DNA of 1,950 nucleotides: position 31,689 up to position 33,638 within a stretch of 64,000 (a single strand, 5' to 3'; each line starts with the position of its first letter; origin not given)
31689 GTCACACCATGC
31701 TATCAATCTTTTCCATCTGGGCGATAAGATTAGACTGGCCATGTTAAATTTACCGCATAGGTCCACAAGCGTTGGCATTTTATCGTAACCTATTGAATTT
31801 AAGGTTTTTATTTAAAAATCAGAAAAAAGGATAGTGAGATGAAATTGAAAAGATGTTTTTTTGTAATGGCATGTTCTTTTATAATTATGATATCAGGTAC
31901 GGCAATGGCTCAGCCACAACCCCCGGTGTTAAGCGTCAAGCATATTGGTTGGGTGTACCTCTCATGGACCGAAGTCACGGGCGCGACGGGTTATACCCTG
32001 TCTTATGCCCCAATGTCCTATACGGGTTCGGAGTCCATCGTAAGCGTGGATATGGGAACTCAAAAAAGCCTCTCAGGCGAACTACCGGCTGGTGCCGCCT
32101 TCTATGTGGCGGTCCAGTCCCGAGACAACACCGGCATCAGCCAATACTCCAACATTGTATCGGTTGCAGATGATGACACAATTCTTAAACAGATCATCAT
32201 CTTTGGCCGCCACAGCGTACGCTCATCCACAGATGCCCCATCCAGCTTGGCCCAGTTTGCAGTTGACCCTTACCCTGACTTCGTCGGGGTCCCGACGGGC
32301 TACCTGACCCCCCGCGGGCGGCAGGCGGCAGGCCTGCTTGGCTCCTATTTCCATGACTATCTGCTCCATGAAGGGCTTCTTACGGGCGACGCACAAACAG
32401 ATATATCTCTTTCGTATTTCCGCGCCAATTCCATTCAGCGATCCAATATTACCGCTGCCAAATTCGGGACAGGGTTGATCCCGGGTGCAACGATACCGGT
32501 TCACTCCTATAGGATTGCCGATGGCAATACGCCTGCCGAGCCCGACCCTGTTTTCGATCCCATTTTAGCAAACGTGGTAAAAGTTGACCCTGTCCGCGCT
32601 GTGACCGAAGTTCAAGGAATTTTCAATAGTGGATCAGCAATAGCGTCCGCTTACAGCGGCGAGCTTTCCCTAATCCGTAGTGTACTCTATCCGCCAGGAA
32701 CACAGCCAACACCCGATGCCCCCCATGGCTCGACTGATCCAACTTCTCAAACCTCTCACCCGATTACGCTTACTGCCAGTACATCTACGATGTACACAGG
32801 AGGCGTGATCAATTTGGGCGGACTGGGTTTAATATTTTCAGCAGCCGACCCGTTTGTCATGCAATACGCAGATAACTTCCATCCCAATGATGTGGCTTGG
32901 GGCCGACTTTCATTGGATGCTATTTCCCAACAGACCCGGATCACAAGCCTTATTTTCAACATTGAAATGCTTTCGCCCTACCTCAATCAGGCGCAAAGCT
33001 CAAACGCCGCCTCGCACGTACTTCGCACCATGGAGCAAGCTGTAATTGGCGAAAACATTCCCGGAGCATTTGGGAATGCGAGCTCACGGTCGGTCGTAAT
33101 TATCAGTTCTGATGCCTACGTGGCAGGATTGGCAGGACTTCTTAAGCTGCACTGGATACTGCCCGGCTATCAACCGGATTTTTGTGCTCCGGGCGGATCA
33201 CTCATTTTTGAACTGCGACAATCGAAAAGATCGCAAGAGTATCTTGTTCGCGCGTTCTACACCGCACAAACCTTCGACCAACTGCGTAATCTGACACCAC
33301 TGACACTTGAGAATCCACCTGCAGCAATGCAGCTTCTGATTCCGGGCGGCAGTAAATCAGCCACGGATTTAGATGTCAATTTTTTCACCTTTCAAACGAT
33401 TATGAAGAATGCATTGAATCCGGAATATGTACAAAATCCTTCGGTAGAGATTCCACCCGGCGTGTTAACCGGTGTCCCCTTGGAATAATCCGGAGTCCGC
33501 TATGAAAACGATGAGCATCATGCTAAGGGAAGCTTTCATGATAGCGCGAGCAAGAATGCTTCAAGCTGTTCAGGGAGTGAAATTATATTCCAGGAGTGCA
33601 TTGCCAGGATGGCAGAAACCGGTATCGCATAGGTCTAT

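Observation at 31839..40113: Four tandem secreted hydrolases share one leader module fused to different catalytic domains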

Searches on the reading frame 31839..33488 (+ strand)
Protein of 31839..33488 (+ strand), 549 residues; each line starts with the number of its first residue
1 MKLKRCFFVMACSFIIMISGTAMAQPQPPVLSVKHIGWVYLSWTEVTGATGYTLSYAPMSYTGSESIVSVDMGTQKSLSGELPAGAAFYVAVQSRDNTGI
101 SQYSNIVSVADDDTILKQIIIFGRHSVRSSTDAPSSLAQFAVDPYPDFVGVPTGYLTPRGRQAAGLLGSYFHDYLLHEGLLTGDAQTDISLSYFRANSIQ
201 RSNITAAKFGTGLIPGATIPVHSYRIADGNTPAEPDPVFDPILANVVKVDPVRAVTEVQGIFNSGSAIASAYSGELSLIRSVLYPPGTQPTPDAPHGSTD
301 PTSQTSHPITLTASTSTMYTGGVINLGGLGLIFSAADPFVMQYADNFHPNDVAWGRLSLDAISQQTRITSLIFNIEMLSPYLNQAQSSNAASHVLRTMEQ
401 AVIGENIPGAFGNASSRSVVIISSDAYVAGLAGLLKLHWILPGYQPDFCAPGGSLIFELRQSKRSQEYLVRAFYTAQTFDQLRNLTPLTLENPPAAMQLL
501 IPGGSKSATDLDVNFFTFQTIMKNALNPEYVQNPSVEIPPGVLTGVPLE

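Call 4: search_protein_families(library=pfam, proteins=[window:31839-33488:+], max_evalue=0.01)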
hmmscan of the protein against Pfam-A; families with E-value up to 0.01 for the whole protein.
window:31839-33488:+ (549 aa): 1 family
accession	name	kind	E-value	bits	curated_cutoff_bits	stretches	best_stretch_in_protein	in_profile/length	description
PF00328.27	His_Phos_2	-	6.6e-10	39.4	23.6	2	124-218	10-121/354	Histidine phosphatase superfamily (branch 2)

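Call 6: search_protein_families(library=ncbifam, proteins=[window:31839-33488:+], max_evalue=0.01)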
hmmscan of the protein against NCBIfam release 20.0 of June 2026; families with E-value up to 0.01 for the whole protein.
window:31839-33488:+ (549 aa): 2 families
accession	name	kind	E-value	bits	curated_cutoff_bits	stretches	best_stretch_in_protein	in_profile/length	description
NF007552.0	PRK10172.1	equivalog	3.1e-42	144.6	585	1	108-529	26-433/436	AppA family phytase/histidine-type acid phosphatase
NF007553.0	PRK10173.1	equivalog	5.6e-31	107.7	425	1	108-525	23-411/413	bifunctional glucose-1-phosphatase/inositol phosphatase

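Call 34: search_solved_structures(query=window:31839-33488:+, max_evalue=0.01)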
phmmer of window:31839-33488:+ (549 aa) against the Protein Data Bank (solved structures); distinct sequences matched with E-value up to 0.01: 21.
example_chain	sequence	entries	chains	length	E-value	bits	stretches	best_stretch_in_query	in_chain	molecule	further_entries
4aro_A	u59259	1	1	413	4.8e-35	124.6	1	116-528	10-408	HISTIDINE ACID PHOSPHATASE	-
8xm1_A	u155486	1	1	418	5e-35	124.6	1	114-528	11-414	Phytase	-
4aru_A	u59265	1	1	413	1.7e-34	122.8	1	116-528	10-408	HISTIDINE ACID PHOSPHATASE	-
4ars_A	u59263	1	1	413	2.6e-34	122.2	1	116-528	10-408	HISTIDINE ACID PHOSPHATASE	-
4arv_A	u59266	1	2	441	1.1e-31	113.5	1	115-524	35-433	PHYTASE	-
8xm2_A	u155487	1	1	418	1.2e-31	113.4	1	114-526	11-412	Phytase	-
4tsr_A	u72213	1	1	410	5.2e-30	108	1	114-506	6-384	Periplasmic AppA protein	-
7z1j_A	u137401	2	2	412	5.9e-30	107.8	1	114-506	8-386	Acidphosphatase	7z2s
1dkl_A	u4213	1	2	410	6.3e-30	107.7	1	114-506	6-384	PHYTASE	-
7z2y_A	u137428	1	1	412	7.9e-30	107.4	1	114-506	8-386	Acidphosphatase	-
1dkm_A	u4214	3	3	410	9.9e-30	107.1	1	114-506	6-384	PHYTASE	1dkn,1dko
7z2t_A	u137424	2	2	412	1.6e-29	106.4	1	114-506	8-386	Acidphosphatase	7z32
7z3v_A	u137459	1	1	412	1.7e-29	106.3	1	114-506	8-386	Acidphosphatase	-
7z2w_A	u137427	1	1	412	1.7e-29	106.3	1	114-506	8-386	Acidphosphatase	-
1dkp_A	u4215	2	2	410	2.4e-28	102.5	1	114-506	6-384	PHYTASE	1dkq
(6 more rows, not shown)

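Call 63: find_homologous_proteins(query=window:31839-33488:+, max_evalue=1e-20)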
Query window:31839-33488:+ (549 aa): 755 proteins with E <= 1e-20 among 8000 candidates; the best 120 are listed.
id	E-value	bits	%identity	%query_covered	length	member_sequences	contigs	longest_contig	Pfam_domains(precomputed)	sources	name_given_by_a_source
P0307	0.0e+0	1133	91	100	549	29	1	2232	PF00328.28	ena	-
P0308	0.0e+0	1101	89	100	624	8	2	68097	PF00328.28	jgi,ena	-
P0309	0.0e+0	1067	86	100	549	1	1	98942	PF00328.28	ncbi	ncbi:MAG: hypothetical protein V1844_18540 [Pseudomonadota bacterium]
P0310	0.0e+0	1017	82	100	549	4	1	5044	PF00328.28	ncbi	ncbi:MAG: hypothetical protein WA151_09020 [Desulfatirhabdiaceae bacterium]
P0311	3.7e-284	962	81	100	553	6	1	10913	PF00328.28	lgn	-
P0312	1.5e-277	940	78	100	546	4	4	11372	PF00328.28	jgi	jgi:4-phytase / acid phosphatase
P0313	1.9e-277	939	79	100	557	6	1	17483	PF00328.28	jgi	jgi:4-phytase/acid phosphatase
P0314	2.8e-277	939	78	98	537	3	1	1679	PF00328.28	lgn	-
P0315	2.5e-276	936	78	100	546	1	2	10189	PF00328.28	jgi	jgi:4-phytase/acid phosphatase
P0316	1.1e-270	917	76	100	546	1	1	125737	PF00328.28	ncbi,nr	ncbi:MAG: hypothetical protein HY788_10095 [Deltaproteobacteria bacterium]|nr:hypothetical protein [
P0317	2.1e-267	906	76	98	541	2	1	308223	PF00328.28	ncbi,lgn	-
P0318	5.0e-246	836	77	90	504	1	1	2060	PF00328.28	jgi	-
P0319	1.8e-232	791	82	80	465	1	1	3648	PF00328.28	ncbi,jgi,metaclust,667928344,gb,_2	metaclust:\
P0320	3.2e-223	760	79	80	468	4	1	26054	PF00328.28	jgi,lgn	-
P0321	6.2e-213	727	74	81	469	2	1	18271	PF00328.28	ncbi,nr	ncbi:MAG: hypothetical protein HY881_26590 [Deltaproteobacteria bacterium]|nr:hypothetical protein [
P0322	5.5e-212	723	75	81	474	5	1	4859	PF00328.28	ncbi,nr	ncbi:MAG: hypothetical protein NTU74_05715 [Deltaproteobacteria bacterium]|nr:hypothetical protein [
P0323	8.0e-212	723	72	81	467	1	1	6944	PF00328.28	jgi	jgi:4-phytase / acid phosphatase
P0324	1.6e-204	699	72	81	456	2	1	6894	PF00328.28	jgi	jgi:4-phytase/acid phosphatase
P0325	7.6e-204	697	73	80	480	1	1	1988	PF00328.28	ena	-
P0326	4.5e-203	694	71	81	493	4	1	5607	PF00328.28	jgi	jgi:4-phytase/acid phosphatase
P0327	1.3e-201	689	74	80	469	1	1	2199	PF00328.28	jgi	jgi:4-phytase/acid phosphatase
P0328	2.6e-200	685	70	81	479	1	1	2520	PF00328.28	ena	-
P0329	4.3e-198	678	71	80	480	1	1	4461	PF00328.28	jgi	jgi:4-phytase/acid phosphatase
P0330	1.1e-197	676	71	80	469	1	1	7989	PF00328.28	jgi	jgi:4-phytase/acid phosphatase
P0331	4.3e-197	674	72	80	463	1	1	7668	PF00328.28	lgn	-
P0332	4.3e-196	671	72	81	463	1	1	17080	PF00328.28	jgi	jgi:4-phytase / acid phosphatase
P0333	3.8e-195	668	69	81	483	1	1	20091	PF00328.28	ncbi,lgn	-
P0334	1.9e-193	662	70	81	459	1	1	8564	PF00328.28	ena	-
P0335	2.7e-193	662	67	81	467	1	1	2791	PF00328.28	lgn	-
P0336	3.4e-193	661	68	81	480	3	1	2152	PF00328.28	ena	-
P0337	3.7e-193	661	69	81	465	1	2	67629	PF00328.28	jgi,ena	-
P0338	5.2e-193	661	67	81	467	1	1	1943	PF00328.28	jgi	jgi:4-phytase / acid phosphatase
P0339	9.2e-192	657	69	81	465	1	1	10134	PF00328.28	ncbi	-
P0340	1.8e-191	656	67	81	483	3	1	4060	PF00328.28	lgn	-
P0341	1.9e-191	656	69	81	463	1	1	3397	PF00328.28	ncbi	-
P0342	2.0e-191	656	70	81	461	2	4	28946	PF00328.28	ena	-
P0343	3.2e-191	655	67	81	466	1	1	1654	PF00328.28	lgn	-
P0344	1.0e-190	653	68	80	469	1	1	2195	PF00328.28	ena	-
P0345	1.9e-190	652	69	81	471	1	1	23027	PF00328.28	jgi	jgi:4-phytase / acid phosphatase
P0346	5.4e-190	651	68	81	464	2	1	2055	PF00328.28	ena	-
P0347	8.0e-190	650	70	80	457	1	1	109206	PF00328.28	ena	-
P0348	2.0e-189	649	69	80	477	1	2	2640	PF00328.28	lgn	-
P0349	3.7e-189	648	68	80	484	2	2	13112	PF00328.28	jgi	jgi:4-phytase/acid phosphatase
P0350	4.6e-189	648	66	82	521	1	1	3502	PF00328.28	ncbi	-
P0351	7.1e-189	647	69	81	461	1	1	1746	PF00328.28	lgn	-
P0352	9.3e-189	647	68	81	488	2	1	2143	PF00328.28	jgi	-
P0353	3.3e-188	645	67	82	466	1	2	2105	PF00328.28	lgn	-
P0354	5.1e-188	644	69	81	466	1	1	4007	PF00328.28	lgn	-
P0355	6.6e-188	644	77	70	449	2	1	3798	PF00328.28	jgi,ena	jgi:4-phytase/acid phosphatase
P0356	7.0e-188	644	65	81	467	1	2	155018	PF00328.28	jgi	jgi:4-phytase/acid phosphatase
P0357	1.1e-187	643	65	81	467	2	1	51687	PF00328.28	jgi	jgi:4-phytase / acid phosphatase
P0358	1.3e-187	643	68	81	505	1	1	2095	PF00328.28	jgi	jgi:4-phytase/acid phosphatase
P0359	2.8e-187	642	70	80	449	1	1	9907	PF00328.28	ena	-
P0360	4.5e-187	641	67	81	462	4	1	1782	PF00328.28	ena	-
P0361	8.2e-187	640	69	80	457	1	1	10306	PF00328.28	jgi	jgi:4-phytase / acid phosphatase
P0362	1.3e-186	640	67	80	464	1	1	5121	PF00328.28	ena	-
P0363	1.8e-186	639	70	80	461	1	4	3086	PF00328.28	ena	-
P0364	2.4e-186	639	67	81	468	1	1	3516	PF00328.28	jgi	jgi:4-phytase / acid phosphatase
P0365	9.7e-186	637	68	81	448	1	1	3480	PF00328.28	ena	-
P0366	2.8e-185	635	81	65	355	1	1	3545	PF00328.28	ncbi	ncbi:MAG: histidine-type phosphatase, partial [Desulfatirhabdiaceae bacterium]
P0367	3.5e-185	635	69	81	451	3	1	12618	PF00328.28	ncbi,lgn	-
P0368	3.5e-185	635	68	80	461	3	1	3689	PF00328.28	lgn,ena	-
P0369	4.0e-185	635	70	80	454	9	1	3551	PF00328.28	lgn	-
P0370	4.4e-185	635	68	81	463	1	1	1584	PF00328.28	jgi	jgi:4-phytase/acid phosphatase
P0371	1.0e-184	633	65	80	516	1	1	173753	PF00328.28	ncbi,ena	-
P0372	2.2e-184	632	70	80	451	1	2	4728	PF00328.28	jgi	jgi:4-phytase/acid phosphatase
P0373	3.4e-184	632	68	80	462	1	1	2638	PF00328.28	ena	-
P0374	4.6e-184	631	67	81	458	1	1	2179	PF00328.28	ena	-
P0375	6.8e-184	631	68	80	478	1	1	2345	PF00328.28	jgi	jgi:4-phytase/acid phosphatase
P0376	1.1e-183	630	67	81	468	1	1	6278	PF00328.28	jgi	-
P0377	1.3e-183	630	67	80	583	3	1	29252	PF00328.28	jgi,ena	jgi:4-phytase/acid phosphatase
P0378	5.2e-183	628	68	79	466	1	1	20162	PF00328.28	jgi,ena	-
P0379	1.5e-182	626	67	81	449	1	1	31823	PF00328.28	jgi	jgi:4-phytase/acid phosphatase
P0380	2.2e-182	626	68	81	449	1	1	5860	PF00328.28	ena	-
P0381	2.9e-182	625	67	81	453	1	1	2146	PF00328.28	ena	-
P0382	5.8e-182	624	66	81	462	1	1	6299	PF00328.28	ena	-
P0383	9.5e-182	624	67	81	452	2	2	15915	PF00328.28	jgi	jgi:4-phytase/acid phosphatase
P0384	9.6e-182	624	68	80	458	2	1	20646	PF00328.28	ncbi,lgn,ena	ncbi:MAG: histidine-type phosphatase [Verrucomicrobiia bacterium]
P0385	1.3e-181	623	66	81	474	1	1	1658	PF00328.28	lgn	-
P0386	6.2e-181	621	65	81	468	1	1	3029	PF00328.28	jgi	jgi:4-phytase/acid phosphatase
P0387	2.2e-180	619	67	81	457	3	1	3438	PF00328.28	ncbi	-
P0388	2.6e-180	619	66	80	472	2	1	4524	PF00328.28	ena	-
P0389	9.2e-180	617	66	80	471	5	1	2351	PF00328.28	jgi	jgi:4-phytase/acid phosphatase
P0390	4.9e-179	615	64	80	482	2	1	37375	PF00328.28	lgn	-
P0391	6.1e-179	614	65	80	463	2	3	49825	PF00328.28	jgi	jgi:4-phytase / acid phosphatase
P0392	2.7e-178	612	64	80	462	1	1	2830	PF00328.28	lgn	-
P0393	4.9e-178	611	65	80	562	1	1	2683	PF00328.28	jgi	jgi:4-phytase/acid phosphatase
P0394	6.9e-178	611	65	81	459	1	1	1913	PF00328.28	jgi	jgi:4-phytase / acid phosphatase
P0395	2.4e-177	609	65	81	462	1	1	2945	PF00328.28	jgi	jgi:4-phytase/acid phosphatase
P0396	2.5e-177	609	67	80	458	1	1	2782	PF00328.28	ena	-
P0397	4.1e-177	608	66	80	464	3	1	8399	PF00328.28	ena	-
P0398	4.5e-177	608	64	80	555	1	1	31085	PF00328.28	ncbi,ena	-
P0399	7.7e-177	607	66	80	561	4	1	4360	PF00328.28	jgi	jgi:4-phytase/acid phosphatase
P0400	9.0e-177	607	66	80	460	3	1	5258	PF00328.28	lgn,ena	-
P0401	1.5e-176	607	64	82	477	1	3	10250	PF00328.28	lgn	-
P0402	1.7e-176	606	65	81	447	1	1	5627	PF00328.28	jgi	jgi:4-phytase / acid phosphatase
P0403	1.7e-176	606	64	81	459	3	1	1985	PF00328.28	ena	-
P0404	2.6e-176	606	64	80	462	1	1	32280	PF00328.28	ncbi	-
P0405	4.0e-175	602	64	81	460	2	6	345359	PF00328.28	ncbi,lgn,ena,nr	ncbi:MAG: hypothetical protein LAP39_04835 [Acidobacteriia bacterium]|nr:hypothetical protein [Terri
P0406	5.6e-175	601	63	82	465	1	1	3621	PF00328.28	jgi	jgi:4-phytase/acid phosphatase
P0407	6.6e-175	601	65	80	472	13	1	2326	PF00328.28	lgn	-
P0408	6.7e-175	601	64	81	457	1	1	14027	PF00328.28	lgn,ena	-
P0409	6.8e-175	601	66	80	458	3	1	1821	PF00328.28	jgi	-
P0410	9.4e-175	601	72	72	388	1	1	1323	PF00328.28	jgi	jgi:4-phytase/acid phosphatase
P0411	1.0e-174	600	67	80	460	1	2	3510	PF00328.28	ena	-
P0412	2.4e-174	599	65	81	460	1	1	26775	PF00328.28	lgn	-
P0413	2.6e-174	599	65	79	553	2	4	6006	PF00328.28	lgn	-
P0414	3.2e-174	599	65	80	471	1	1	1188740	PF00328.28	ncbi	ncbi:MAG: hypothetical protein AB9873_13365 [Syntrophobacteraceae bacterium]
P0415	3.9e-174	599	65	80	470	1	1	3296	PF00328.28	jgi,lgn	-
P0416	4.1e-174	598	73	67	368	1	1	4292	PF00328.28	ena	-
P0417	6.0e-174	598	65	79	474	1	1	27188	PF00328.28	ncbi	-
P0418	7.4e-174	598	63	80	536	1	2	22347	PF00328.28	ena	-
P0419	9.6e-174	597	64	80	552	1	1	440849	PF00328.28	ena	-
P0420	2.6e-173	596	64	80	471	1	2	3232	PF00328.28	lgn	-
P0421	2.7e-173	596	64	82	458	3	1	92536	PF00328.28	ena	-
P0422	3.1e-173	596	64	80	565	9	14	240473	PF00328.28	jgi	jgi:4-phytase/acid phosphatase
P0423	4.8e-173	595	65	80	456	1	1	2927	PF00328.28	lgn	-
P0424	5.3e-173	595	66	80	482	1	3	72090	PF00328.28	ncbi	-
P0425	5.9e-173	595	63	80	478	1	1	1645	PF00328.28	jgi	jgi:4-phytase/acid phosphatase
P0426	6.8e-173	594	64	81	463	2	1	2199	PF00328.28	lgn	-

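Call 71: search_solved_structures(query=window:32151-33488:+, max_evalue=1e-28, show_alignments=1)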
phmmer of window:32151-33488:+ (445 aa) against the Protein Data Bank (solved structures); distinct sequences matched with E-value up to 1e-28: 14.
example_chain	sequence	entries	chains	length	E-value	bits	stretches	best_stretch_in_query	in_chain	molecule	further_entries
4aro_A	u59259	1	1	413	3.2e-35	125.2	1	12-424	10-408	HISTIDINE ACID PHOSPHATASE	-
8xm1_A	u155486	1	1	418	3.4e-35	125.2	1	10-424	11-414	Phytase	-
4aru_A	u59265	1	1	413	1.2e-34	123.4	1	12-424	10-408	HISTIDINE ACID PHOSPHATASE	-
4ars_A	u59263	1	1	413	1.7e-34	122.8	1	12-424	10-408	HISTIDINE ACID PHOSPHATASE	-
8xm2_A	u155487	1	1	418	8.1e-32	114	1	10-422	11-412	Phytase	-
4arv_A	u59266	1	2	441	8.7e-32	113.9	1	11-420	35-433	PHYTASE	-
4tsr_A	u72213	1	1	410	3.4e-30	108.7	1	10-402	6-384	Periplasmic AppA protein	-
7z1j_A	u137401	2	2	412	3.9e-30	108.5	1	10-402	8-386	Acidphosphatase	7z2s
1dkl_A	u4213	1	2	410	4.1e-30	108.4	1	10-402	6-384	PHYTASE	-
7z2y_A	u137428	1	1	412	5.2e-30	108.1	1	10-402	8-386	Acidphosphatase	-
1dkm_A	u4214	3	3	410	6.5e-30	107.8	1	10-402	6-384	PHYTASE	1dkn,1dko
7z2t_A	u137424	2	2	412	1e-29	107.1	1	10-402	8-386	Acidphosphatase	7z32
7z3v_A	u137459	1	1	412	1.1e-29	107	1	10-402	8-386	Acidphosphatase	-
7z2w_A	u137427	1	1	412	1.1e-29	107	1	10-402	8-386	Acidphosphatase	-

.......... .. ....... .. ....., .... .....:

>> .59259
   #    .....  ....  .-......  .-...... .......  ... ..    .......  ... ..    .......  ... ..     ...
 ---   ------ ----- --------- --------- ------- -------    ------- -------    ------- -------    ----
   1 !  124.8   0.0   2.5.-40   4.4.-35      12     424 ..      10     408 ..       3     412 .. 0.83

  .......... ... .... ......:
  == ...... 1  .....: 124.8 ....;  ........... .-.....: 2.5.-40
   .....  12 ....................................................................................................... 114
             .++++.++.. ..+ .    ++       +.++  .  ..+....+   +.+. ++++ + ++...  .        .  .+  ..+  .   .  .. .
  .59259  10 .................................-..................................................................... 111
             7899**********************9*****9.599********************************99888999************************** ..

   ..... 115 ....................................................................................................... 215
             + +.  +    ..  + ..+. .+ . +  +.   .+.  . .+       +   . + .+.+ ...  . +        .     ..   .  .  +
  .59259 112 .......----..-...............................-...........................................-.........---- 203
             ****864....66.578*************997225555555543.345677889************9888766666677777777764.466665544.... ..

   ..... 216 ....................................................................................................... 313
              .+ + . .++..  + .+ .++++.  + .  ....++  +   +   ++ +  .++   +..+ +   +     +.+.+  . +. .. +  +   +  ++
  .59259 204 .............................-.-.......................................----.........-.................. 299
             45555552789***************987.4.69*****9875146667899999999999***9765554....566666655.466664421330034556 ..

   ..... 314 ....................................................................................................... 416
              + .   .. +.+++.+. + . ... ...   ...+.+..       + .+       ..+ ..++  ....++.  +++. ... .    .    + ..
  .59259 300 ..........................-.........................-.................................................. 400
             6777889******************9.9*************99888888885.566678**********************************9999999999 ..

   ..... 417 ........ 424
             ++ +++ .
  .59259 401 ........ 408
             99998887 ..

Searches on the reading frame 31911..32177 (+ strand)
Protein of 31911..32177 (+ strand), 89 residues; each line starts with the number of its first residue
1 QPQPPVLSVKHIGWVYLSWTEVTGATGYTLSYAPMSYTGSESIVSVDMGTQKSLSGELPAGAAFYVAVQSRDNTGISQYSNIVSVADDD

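Call 16: search_protein_families(library=pfam, proteins=[window:31911-32177:+], max_evalue=10)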
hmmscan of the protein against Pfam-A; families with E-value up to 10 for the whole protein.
seq(89 aa): 1 family
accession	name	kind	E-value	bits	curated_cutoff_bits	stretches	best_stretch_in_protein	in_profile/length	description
PF00041.27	fn3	-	0.021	15.4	25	1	15-85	16-83/84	Fibronectin type III domain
